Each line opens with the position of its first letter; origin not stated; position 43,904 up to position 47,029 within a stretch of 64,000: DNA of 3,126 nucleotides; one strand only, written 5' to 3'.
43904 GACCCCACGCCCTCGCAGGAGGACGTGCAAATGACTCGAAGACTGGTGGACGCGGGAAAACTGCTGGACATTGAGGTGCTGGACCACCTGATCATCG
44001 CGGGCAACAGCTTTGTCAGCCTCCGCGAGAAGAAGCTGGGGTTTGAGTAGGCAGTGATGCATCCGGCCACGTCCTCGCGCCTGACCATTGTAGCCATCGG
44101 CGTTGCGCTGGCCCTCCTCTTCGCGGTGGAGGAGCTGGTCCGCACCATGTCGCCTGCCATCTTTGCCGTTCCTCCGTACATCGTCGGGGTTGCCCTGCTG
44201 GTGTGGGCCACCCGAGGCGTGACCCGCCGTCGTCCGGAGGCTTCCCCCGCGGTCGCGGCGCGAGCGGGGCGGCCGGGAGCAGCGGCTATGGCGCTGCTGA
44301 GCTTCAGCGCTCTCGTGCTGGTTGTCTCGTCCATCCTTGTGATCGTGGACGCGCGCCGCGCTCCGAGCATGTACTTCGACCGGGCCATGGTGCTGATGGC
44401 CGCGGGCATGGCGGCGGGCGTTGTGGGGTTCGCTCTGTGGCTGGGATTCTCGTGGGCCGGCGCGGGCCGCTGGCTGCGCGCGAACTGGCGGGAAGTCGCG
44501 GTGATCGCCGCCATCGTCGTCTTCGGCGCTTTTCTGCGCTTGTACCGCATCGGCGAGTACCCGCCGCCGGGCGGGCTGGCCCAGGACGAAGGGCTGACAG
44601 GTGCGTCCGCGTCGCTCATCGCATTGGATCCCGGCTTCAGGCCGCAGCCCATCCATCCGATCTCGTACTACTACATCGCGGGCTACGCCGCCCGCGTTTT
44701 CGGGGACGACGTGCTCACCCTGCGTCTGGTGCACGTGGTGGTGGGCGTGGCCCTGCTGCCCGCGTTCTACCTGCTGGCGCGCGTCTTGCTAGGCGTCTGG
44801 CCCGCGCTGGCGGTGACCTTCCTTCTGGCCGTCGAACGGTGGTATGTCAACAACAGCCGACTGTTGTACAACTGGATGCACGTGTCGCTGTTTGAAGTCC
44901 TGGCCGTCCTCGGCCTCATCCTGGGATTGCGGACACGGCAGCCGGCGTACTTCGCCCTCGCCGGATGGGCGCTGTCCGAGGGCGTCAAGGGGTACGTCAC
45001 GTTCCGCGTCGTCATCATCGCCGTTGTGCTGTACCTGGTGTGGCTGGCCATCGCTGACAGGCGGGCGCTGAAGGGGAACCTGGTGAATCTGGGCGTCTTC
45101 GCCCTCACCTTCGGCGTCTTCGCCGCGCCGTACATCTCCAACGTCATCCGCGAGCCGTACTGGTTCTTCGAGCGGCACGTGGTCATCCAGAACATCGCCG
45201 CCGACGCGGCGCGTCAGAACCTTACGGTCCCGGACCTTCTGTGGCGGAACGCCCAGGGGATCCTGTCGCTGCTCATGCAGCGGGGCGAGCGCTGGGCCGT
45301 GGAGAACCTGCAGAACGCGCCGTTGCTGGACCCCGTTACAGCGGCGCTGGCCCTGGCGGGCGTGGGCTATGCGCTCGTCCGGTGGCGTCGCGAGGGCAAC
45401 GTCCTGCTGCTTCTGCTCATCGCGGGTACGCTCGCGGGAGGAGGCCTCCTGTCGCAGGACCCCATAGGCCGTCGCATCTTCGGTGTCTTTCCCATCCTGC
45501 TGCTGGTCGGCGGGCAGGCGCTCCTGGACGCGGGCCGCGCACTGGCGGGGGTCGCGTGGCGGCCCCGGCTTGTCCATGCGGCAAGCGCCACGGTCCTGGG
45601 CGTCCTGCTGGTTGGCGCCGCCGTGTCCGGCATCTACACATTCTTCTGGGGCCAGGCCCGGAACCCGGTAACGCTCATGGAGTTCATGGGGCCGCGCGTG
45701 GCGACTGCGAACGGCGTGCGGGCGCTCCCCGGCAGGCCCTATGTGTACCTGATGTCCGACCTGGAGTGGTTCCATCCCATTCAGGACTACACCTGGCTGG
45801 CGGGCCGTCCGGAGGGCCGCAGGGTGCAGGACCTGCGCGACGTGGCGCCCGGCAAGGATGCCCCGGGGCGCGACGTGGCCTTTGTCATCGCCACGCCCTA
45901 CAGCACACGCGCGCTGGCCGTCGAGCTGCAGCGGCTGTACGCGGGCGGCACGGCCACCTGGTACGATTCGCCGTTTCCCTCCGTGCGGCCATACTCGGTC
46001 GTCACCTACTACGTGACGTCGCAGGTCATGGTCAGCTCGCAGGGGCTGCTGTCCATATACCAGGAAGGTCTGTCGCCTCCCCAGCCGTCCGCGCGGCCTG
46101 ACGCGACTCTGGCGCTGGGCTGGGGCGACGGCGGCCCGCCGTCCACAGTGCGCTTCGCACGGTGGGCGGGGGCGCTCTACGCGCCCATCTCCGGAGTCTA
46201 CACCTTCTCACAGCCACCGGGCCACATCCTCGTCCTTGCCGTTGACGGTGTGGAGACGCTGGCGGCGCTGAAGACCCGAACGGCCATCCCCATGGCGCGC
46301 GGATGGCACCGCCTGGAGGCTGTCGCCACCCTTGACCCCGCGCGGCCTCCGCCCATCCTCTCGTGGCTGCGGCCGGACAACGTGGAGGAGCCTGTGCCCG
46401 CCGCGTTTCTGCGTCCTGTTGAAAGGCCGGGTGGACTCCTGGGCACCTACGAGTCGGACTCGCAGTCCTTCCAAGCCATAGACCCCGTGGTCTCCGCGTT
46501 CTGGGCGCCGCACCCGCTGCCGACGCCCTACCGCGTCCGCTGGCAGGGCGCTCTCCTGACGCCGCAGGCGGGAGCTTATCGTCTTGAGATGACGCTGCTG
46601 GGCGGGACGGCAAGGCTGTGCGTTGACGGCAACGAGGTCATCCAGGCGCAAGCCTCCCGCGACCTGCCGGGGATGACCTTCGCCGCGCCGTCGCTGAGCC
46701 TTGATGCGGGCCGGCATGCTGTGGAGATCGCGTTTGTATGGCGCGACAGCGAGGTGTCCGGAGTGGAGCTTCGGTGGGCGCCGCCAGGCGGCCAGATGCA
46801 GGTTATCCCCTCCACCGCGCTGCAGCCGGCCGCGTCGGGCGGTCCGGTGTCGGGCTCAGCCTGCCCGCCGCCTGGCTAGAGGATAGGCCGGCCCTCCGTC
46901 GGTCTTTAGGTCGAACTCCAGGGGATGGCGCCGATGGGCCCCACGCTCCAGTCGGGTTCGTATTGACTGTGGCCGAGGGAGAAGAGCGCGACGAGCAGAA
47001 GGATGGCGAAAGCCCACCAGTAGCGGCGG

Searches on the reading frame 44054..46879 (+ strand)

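Call 5: search_protein_families(library=pfam, proteins=[window:44054-46879:+], max_evalue=0.01)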
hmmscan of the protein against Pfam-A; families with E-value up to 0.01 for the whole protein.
window:44054-46879:+ (941 aa): 2 families
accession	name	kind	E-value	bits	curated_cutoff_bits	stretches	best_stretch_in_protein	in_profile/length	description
PF13231.12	PMT_2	-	2.1e-08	35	26.1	1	201-357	2-155/160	Dolichyl-phosphate-mannose-protein mannosyltransferase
PF07691.17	PA14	-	4.3e-08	33.5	24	1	826-920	46-145/147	PA14 domain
